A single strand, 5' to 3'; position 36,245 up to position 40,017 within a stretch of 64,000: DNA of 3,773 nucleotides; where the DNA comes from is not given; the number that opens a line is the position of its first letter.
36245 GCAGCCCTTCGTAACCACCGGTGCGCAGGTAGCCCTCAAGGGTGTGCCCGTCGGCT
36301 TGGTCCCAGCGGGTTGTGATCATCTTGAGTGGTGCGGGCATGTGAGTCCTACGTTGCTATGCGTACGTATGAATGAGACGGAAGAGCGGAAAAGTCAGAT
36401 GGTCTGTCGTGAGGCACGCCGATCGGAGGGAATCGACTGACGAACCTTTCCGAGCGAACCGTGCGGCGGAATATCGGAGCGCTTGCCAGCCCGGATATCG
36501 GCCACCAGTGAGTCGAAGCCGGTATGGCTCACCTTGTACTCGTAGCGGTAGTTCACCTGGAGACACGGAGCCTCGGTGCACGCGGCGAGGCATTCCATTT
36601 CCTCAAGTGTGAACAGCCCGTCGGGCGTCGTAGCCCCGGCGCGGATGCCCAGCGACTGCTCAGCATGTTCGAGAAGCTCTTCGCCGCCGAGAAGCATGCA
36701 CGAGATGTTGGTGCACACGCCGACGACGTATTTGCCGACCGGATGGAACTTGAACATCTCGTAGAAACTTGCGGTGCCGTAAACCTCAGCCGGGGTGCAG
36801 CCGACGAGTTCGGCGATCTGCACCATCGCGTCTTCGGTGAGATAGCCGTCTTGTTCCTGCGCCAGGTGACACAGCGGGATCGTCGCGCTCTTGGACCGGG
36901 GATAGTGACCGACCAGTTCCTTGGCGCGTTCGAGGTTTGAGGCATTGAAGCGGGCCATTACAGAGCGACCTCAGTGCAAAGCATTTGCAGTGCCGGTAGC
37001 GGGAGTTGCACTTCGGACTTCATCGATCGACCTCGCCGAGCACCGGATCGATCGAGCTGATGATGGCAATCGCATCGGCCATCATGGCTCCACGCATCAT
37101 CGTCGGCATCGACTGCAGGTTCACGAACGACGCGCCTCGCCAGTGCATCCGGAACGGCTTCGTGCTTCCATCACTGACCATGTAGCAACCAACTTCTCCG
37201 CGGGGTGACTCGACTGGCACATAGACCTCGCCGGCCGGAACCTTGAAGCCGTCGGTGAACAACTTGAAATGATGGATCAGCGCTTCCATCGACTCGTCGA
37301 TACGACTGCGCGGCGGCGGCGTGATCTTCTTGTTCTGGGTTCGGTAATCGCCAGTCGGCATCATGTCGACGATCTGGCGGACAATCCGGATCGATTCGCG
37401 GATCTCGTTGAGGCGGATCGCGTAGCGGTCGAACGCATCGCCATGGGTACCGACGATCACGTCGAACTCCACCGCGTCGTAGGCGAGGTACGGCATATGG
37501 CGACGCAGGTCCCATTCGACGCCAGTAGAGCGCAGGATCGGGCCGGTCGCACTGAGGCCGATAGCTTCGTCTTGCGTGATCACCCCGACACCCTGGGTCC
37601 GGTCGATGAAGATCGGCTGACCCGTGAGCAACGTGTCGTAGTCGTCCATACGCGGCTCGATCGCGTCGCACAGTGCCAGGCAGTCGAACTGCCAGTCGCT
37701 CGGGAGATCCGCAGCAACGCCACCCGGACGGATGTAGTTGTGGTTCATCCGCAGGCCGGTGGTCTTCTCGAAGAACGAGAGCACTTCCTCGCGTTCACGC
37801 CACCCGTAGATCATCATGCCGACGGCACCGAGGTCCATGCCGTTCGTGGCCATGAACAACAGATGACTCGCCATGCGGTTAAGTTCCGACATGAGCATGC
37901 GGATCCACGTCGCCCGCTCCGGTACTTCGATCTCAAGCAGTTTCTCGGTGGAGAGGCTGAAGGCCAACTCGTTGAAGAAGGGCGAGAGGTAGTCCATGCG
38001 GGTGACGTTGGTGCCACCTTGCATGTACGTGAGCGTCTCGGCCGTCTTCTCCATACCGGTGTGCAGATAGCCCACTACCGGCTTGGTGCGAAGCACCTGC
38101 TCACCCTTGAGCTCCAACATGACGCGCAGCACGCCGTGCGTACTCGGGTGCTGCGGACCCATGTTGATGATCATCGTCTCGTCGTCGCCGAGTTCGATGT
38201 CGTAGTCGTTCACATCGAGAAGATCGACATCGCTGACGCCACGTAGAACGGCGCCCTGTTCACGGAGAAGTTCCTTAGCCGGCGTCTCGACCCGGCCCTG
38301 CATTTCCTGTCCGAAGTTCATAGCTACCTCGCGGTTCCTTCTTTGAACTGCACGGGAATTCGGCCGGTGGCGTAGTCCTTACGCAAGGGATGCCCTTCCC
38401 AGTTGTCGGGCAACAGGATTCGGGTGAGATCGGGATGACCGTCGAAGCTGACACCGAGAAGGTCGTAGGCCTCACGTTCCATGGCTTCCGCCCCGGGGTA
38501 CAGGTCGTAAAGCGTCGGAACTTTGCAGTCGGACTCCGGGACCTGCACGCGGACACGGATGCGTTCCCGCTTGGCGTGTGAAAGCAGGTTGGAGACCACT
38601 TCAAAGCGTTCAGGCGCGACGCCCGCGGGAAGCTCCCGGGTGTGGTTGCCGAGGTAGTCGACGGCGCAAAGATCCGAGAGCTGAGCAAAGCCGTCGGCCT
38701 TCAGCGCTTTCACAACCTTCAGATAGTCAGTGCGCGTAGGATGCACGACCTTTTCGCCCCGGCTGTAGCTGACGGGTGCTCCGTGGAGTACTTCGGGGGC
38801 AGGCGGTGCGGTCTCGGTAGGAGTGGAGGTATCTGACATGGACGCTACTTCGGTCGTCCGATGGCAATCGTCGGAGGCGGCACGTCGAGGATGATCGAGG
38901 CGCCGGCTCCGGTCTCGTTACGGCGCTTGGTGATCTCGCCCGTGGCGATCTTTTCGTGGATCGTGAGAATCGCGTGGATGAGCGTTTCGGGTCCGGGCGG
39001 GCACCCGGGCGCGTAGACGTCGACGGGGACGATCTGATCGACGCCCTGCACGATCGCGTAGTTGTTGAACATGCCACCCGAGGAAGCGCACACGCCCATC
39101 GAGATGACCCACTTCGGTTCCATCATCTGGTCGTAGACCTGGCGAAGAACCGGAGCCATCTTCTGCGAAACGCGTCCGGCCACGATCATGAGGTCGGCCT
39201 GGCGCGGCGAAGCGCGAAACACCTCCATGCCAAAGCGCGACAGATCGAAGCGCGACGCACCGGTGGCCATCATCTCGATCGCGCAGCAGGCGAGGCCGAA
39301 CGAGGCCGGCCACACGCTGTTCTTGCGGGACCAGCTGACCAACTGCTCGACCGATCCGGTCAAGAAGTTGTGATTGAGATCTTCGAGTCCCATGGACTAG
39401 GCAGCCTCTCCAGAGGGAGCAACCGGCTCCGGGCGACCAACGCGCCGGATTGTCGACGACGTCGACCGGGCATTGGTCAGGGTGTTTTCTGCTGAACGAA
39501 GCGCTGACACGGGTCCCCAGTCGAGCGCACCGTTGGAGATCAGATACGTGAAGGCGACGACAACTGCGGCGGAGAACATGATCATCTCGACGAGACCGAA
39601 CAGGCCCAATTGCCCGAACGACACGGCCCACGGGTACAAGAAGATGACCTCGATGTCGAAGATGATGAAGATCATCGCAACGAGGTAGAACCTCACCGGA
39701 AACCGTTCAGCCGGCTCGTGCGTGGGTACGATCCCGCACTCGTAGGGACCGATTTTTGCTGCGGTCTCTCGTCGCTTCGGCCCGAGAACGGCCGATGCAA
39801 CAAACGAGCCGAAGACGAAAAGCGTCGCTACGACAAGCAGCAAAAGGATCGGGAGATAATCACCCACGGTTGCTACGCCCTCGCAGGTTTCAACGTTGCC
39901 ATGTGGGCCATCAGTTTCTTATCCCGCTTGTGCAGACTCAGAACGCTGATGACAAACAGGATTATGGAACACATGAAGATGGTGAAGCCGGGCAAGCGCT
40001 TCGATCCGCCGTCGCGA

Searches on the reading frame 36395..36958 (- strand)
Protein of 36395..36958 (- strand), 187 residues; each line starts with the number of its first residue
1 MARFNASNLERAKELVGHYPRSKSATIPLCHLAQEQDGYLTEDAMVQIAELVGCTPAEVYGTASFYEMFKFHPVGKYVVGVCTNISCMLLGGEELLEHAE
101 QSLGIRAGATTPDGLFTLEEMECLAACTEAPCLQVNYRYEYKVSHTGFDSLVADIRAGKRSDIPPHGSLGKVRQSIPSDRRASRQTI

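Call 7: search_protein_families(library=pfam, proteins=[window:36395-36958:-])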
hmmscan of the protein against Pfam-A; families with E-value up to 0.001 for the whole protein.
window:36395-36958:- (187 aa): 1 family
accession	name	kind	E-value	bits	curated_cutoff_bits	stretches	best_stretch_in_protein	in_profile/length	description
PF01257.25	2Fe-2S_thioredx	-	4.1e-47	160.1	24.8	1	13-155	2-144/145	Thioredoxin-like [2Fe-2S] ferredoxin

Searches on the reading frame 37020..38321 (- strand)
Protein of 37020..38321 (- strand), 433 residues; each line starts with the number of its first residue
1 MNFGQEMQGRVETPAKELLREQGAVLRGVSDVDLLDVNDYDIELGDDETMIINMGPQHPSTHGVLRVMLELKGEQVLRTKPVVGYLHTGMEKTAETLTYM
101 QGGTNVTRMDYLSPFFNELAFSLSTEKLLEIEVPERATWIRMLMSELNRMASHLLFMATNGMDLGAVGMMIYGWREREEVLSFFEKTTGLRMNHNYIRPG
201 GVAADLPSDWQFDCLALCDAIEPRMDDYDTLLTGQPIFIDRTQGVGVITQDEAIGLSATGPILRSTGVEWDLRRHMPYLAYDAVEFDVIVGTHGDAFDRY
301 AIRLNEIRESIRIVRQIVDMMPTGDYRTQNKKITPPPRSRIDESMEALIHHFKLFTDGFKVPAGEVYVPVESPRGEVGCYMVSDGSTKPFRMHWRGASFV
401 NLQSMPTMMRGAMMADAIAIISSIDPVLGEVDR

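Call 7: search_protein_families(library=pfam, proteins=[window:37020-38321:-])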
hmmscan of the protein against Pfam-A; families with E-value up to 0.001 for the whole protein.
window:37020-38321:- (433 aa): 1 family
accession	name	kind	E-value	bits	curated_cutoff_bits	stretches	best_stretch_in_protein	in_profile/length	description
PF00346.24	Complex1_49kDa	-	6.1e-113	376.8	24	1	163-433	1-271/271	Respiratory-chain NADH dehydrogenase, 49 Kd subunit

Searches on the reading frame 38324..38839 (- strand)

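Call 4: search_protein_families(library=pfam, proteins=[window:38324-38839:-])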
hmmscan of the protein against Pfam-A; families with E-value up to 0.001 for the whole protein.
window:38324-38839:- (171 aa): 1 family
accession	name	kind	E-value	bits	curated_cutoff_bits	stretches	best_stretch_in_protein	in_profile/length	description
PF00329.25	Complex1_30kDa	-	4.2e-39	134.4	22.5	1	35-158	4-120/124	Respiratory-chain NADH dehydrogenase, 30 Kd subunit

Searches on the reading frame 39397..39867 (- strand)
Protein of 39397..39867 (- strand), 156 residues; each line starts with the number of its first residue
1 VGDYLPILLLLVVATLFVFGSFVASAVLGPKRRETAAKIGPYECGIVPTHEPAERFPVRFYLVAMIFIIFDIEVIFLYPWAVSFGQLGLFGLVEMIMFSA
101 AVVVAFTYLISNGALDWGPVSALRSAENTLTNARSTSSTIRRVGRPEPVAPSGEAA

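Call 4: search_protein_families(library=pfam, proteins=[window:39397-39867:-])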
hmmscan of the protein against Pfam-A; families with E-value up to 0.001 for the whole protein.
window:39397-39867:- (156 aa): 1 family
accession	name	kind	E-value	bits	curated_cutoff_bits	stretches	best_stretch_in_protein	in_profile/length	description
PF00507.24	Oxidored_q4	-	2e-33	115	23.3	1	21-117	4-99/99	NADH-ubiquinone/plastoquinone oxidoreductase, chain 3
